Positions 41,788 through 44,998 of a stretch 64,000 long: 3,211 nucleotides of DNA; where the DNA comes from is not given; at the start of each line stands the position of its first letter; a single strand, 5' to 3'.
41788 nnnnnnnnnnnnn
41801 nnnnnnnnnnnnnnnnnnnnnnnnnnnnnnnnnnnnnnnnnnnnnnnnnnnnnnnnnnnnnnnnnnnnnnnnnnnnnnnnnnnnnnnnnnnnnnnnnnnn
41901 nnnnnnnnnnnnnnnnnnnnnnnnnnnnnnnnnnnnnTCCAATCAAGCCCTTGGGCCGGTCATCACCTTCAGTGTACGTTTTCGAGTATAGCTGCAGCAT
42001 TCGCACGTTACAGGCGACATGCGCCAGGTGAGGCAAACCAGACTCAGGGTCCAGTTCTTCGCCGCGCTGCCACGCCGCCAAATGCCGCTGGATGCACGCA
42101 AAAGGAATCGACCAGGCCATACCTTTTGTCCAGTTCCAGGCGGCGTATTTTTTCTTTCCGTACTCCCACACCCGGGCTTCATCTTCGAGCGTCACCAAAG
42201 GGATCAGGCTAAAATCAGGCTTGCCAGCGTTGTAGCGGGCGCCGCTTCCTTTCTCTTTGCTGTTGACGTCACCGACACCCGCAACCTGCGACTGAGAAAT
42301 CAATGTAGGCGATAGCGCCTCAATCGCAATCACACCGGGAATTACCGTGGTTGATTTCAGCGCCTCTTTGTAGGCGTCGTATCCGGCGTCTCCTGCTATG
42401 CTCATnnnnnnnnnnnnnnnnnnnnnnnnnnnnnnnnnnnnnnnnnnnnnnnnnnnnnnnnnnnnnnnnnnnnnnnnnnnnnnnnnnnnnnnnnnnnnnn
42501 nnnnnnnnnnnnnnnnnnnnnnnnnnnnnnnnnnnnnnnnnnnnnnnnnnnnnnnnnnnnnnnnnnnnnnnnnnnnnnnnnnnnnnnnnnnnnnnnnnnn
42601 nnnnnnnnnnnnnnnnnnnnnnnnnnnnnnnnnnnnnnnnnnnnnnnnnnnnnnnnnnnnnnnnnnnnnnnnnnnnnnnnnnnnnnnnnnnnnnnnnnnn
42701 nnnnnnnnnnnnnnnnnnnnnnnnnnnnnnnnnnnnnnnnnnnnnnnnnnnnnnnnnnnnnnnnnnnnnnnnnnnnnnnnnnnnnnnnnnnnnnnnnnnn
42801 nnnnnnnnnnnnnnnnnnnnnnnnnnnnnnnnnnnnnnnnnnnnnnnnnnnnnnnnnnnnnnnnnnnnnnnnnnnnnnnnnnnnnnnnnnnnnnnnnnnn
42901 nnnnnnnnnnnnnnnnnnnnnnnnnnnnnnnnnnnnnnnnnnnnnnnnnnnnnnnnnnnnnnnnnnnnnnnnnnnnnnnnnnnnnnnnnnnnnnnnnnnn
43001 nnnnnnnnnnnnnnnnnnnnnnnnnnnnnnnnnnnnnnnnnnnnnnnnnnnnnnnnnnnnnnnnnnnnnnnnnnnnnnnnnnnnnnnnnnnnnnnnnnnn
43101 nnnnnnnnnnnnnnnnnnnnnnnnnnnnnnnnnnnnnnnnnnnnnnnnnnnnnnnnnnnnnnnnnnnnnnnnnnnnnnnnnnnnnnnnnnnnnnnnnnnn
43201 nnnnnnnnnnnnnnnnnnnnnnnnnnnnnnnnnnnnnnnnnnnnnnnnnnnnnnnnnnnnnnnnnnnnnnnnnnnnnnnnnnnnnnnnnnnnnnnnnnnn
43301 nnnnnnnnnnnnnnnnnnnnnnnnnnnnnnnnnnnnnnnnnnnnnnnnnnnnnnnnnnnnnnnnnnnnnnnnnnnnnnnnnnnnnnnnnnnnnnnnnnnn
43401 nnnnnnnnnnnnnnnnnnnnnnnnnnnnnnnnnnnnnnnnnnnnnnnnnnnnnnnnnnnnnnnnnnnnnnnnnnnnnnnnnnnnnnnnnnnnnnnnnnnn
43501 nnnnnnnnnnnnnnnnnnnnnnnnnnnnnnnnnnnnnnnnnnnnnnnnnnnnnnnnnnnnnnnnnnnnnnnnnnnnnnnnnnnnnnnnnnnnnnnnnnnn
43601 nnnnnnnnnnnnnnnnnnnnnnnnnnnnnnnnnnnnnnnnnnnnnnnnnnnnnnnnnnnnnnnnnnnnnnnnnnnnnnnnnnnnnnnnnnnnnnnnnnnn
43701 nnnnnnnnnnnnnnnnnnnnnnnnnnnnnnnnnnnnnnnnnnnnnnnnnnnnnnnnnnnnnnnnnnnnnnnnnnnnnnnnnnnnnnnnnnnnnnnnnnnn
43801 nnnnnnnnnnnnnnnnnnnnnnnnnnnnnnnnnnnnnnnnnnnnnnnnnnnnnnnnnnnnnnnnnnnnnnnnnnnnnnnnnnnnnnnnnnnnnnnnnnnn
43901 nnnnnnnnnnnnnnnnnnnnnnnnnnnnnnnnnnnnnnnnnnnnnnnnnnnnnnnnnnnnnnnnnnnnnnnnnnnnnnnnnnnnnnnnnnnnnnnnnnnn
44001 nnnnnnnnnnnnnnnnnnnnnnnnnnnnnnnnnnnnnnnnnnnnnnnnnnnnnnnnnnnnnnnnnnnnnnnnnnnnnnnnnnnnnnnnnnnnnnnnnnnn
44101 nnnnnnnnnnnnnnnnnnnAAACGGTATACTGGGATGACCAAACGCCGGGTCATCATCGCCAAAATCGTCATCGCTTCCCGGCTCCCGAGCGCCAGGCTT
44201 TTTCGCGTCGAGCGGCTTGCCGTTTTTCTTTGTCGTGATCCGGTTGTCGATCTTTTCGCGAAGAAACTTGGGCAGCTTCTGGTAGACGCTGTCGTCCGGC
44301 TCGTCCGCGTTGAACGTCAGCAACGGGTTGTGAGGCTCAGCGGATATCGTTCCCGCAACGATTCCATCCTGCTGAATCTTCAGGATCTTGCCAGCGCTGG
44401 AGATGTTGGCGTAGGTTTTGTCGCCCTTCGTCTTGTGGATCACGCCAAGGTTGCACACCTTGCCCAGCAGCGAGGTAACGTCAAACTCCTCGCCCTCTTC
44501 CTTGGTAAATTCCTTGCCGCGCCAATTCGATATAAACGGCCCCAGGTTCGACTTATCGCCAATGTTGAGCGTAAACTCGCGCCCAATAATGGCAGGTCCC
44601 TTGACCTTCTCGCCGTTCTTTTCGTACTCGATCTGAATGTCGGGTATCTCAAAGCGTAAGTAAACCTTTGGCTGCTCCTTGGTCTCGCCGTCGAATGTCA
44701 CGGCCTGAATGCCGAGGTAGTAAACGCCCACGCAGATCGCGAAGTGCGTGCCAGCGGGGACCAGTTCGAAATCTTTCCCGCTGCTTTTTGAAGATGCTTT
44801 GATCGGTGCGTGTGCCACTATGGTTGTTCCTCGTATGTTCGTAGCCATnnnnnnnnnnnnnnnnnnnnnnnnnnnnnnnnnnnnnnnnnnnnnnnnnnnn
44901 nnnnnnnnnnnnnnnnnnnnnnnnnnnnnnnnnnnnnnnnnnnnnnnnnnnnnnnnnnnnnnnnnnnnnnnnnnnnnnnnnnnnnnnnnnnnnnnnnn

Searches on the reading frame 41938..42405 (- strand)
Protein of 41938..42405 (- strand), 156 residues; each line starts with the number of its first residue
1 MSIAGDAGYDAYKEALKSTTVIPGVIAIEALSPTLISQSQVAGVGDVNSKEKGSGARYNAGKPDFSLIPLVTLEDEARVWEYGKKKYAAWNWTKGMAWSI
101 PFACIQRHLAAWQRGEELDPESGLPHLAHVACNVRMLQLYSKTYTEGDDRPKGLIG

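Call 33: search_protein_families(library=pfam, proteins=[window:41938-42405:-], max_evalue=0.01)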
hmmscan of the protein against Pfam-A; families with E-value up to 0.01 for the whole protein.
window:41938-42405:- (156 aa): 1 family
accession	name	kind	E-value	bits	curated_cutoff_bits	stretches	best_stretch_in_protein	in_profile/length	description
PF18909.5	dGTP_diPhyd_N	-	2.1e-29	101.8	27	1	53-150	2-99/99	dATP/dGTP diphosphohydrolase, N-terminal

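Call 34: search_protein_families(library=phrogs, proteins=[window:41938-42405:-], max_evalue=0.001)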
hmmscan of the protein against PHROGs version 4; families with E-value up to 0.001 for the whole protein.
window:41938-42405:- (156 aa): 9 families
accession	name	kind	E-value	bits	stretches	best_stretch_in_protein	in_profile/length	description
phrog_801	-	DNA, RNA and nucleotide metabolism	2e-40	140.8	1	47-152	92-198/476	dATP / dGTP pyrophosphohydrolase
phrog_37590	-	unknown function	1.6e-29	104.1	1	34-154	23-156/341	-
phrog_2252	-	lysis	2.7e-26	93.9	1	44-152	94-203/285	endolysin; inhibits RNA polymerase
phrog_11257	-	unknown function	9.7e-23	82.2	1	54-152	12-110/200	-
phrog_5332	-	unknown function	9.4e-20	72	1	54-150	114-210/215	-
phrog_19680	-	unknown function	8.1e-17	62.9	1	49-137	84-176/188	-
phrog_16254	-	unknown function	2.8e-16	60.9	1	54-152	18-118/377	-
phrog_5033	-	lysis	2.3e-12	48.2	1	38-134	61-161/178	endolysin; inhibits RNA polymerase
phrog_18716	-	unknown function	0.0001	23.5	1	48-134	9-90/114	-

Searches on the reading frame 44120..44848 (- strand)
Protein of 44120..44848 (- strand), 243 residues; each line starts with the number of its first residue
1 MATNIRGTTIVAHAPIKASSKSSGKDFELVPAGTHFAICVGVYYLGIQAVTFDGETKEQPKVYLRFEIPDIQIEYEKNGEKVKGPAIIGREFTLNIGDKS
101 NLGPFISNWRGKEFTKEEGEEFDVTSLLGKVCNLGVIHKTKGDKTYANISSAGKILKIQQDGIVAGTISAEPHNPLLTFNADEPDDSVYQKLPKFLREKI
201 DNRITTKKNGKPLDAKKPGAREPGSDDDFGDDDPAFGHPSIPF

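Call 33: search_protein_families(library=pfam, proteins=[window:44120-44848:-], max_evalue=0.01)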
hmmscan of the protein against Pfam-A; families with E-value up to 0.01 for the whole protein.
window:44120-44848:- (243 aa): 0 families

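Call 34: search_protein_families(library=phrogs, proteins=[window:44120-44848:-], max_evalue=0.001)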
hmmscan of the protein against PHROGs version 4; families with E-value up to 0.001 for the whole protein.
window:44120-44848:- (243 aa): 2 families
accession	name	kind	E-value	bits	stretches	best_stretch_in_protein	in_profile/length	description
phrog_862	-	unknown function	2.3e-19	71.2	1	20-204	25-216/276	-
phrog_6599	-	unknown function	3e-06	28.2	1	15-203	5-195/245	-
